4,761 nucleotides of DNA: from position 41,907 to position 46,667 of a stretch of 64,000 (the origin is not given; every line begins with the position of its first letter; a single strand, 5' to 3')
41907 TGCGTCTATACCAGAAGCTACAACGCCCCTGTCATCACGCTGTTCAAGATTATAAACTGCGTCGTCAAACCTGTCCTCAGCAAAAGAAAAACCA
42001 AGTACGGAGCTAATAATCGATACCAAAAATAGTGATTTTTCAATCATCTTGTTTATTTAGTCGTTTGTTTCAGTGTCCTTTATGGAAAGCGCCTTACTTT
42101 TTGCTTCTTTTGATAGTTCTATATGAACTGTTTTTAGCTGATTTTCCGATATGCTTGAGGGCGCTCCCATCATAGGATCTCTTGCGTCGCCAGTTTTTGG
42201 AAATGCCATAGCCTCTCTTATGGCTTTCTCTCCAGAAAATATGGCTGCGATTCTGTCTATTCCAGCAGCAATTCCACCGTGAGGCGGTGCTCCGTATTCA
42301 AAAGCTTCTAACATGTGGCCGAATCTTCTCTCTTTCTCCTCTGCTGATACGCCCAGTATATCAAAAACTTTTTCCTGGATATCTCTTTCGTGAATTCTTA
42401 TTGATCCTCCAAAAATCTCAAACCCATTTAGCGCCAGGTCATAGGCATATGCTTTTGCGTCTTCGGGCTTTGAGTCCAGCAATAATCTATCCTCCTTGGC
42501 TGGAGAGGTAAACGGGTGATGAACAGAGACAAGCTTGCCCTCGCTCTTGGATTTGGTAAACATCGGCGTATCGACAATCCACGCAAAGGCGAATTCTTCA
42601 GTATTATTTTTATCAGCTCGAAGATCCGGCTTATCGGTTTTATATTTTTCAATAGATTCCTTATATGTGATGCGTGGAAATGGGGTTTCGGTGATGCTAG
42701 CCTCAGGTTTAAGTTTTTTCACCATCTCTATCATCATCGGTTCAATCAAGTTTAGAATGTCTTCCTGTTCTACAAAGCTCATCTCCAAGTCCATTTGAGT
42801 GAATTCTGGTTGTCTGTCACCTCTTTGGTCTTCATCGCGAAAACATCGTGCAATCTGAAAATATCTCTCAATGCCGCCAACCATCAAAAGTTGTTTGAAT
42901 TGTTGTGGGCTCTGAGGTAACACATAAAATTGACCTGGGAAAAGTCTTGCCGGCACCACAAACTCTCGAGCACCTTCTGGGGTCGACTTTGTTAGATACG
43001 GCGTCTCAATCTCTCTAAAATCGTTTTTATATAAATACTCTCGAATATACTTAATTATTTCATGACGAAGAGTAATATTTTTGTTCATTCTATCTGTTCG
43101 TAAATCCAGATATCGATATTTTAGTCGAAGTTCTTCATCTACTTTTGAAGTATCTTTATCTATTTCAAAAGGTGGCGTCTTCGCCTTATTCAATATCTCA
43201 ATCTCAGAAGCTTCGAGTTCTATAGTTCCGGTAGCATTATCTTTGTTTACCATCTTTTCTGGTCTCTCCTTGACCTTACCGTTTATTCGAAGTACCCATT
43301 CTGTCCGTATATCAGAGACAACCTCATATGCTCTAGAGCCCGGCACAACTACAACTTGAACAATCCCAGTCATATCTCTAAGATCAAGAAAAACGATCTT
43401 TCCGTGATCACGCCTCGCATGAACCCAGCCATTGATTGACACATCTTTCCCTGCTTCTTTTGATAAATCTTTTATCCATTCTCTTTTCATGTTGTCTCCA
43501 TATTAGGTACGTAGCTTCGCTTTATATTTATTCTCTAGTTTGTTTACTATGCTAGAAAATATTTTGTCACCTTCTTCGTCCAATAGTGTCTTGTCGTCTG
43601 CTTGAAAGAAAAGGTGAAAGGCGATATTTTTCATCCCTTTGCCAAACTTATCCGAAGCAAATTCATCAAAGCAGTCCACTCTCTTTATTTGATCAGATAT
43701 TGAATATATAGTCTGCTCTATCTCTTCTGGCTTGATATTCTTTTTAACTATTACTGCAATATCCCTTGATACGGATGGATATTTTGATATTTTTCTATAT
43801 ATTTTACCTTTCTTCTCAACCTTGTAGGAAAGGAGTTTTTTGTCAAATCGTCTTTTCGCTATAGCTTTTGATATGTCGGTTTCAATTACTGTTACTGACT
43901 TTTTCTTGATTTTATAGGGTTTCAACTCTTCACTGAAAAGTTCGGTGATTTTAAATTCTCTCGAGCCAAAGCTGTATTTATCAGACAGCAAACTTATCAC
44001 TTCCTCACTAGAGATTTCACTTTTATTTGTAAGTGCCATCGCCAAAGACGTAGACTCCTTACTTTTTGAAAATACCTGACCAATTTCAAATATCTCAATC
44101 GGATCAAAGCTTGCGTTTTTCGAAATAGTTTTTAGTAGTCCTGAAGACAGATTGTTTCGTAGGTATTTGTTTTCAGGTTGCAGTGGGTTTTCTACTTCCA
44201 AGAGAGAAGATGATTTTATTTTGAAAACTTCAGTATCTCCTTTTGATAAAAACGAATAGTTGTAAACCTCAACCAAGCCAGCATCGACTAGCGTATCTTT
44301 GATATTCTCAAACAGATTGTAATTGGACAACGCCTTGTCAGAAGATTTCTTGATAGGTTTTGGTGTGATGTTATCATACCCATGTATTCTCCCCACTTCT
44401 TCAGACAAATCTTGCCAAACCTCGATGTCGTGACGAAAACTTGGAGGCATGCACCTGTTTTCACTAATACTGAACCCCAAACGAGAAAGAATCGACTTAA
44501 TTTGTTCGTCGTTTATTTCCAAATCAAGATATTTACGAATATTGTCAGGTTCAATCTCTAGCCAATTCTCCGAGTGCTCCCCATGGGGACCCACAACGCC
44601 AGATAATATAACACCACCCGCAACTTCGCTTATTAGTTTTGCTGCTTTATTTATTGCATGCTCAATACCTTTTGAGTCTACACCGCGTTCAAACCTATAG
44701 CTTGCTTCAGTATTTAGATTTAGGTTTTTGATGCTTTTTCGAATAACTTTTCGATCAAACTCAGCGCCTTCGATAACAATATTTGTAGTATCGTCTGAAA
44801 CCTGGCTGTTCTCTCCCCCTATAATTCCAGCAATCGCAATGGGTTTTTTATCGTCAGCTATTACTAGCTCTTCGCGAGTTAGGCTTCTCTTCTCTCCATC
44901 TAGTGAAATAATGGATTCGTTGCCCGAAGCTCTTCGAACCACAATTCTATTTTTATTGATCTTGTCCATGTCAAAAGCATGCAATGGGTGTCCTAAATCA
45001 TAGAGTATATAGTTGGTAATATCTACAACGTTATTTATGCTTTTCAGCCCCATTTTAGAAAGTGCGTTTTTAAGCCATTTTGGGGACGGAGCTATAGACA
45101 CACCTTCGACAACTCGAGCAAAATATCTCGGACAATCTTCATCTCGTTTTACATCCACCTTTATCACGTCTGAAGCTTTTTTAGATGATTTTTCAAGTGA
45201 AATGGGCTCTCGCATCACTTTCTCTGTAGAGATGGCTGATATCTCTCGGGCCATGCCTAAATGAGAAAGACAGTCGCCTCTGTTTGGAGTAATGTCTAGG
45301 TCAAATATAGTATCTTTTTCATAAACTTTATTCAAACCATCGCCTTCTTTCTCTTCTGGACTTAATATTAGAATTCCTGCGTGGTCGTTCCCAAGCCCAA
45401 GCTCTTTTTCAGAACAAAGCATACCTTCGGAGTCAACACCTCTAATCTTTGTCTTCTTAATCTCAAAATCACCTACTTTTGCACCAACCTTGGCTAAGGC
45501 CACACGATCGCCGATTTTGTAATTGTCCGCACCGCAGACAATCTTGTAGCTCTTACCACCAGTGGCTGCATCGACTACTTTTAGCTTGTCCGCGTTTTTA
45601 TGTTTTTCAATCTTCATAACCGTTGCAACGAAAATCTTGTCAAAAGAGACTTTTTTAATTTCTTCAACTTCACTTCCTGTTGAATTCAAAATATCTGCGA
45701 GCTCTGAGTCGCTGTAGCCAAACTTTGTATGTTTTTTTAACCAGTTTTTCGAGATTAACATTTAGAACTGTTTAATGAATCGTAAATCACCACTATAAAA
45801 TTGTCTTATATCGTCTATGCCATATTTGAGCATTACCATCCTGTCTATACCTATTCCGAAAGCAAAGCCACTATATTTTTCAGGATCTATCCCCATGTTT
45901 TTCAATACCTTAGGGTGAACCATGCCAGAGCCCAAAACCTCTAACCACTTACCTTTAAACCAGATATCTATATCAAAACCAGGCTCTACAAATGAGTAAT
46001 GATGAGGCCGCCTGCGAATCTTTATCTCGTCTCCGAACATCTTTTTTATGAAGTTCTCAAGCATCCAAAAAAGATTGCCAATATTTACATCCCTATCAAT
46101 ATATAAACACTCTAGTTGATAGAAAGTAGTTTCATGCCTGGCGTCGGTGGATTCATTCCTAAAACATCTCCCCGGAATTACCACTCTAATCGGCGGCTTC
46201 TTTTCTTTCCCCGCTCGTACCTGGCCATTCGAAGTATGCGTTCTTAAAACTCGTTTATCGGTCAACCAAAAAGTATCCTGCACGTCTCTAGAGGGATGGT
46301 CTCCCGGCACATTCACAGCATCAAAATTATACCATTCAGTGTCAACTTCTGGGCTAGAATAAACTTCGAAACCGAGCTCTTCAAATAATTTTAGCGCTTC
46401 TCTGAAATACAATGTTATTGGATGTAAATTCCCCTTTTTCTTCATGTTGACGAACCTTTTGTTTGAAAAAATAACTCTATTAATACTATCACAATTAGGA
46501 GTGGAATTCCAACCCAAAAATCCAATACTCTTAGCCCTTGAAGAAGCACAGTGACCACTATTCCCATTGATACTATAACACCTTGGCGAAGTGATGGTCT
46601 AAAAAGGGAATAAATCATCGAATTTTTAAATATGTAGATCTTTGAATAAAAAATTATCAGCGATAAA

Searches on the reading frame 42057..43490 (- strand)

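Call 69: search_protein_families(library=pfam, proteins=[window:42057-43490:-], max_evalue=0.00001)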
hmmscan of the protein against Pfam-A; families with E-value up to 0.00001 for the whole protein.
window:42057-43490:- (477 aa): 2 families
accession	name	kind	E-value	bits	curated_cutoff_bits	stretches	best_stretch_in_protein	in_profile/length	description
PF00152.25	tRNA-synt_2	-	1.1e-116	389.7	25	1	118-433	1-307/308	tRNA synthetases class II (D, K and N)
PF01336.31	tRNA_anti-codon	-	3e-19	69.2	27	1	17-100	1-75/75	OB-fold nucleic acid binding domain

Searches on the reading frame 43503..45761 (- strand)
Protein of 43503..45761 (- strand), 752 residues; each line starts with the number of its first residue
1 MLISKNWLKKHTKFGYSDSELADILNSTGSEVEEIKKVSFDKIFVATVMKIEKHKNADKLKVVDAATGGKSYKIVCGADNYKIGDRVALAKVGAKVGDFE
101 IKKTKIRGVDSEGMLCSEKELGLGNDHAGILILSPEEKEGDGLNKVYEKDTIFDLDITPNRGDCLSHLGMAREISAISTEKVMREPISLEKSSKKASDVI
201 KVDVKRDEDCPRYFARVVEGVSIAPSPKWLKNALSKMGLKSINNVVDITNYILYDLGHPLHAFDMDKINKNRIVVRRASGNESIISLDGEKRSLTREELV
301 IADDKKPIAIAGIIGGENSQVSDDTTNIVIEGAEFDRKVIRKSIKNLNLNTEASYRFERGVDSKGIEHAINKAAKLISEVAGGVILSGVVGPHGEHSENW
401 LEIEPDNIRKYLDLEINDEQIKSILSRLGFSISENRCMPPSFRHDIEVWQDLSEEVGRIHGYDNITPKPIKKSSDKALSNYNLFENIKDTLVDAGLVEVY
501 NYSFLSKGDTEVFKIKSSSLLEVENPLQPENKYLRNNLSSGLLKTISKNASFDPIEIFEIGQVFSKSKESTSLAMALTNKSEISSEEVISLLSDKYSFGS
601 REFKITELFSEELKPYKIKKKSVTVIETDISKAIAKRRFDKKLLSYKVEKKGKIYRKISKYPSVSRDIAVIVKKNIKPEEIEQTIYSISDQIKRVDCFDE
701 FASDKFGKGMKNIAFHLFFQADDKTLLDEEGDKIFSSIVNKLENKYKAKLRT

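Call 69: search_protein_families(library=pfam, proteins=[window:43503-45761:-], max_evalue=0.00001)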
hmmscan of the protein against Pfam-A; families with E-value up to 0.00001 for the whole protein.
window:43503-45761:- (752 aa): 5 families
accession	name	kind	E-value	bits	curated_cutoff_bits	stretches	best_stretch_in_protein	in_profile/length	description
PF03483.22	B3_4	-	8.6e-69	231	29.3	1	210-382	2-174/174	B3/4 domain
PF03147.19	FDX-ACB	-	3.2e-22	79.2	31.1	1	659-751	1-94/94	Ferredoxin-fold anticodon binding domain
PF17759.6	tRNA_synthFbeta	-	9.6e-19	68.1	22.4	1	479-581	17-129/214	Phenylalanyl tRNA synthetase beta chain CLM domain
PF01588.26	tRNA_bind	-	2.6e-17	63.1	27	1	44-138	2-92/96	Putative tRNA binding domain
PF03484.21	B5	-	6.2e-17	62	28.6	1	402-462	2-67/67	tRNA synthetase B5 domain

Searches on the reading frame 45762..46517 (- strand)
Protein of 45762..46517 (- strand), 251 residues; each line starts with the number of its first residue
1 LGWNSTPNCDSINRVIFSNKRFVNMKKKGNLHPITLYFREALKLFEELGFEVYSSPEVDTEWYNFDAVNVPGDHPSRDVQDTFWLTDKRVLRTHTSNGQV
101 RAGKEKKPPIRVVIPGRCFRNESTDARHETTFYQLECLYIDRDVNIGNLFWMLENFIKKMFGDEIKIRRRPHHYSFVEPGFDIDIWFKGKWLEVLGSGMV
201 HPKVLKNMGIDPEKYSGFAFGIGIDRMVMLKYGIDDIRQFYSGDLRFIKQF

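Call 69: search_protein_families(library=pfam, proteins=[window:45762-46517:-], max_evalue=0.00001)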
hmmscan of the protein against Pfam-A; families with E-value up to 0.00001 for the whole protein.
window:45762-46517:- (251 aa): 2 families
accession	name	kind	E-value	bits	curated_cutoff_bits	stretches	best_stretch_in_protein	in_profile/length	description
PF01409.25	tRNA-synt_2d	-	1.1e-87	294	19.8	1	24-251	9-246/246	tRNA synthetases class II core domain (F)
PF00152.25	tRNA-synt_2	-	3e-06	26.9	25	0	116-163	98-143/308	tRNA synthetases class II (D, K and N)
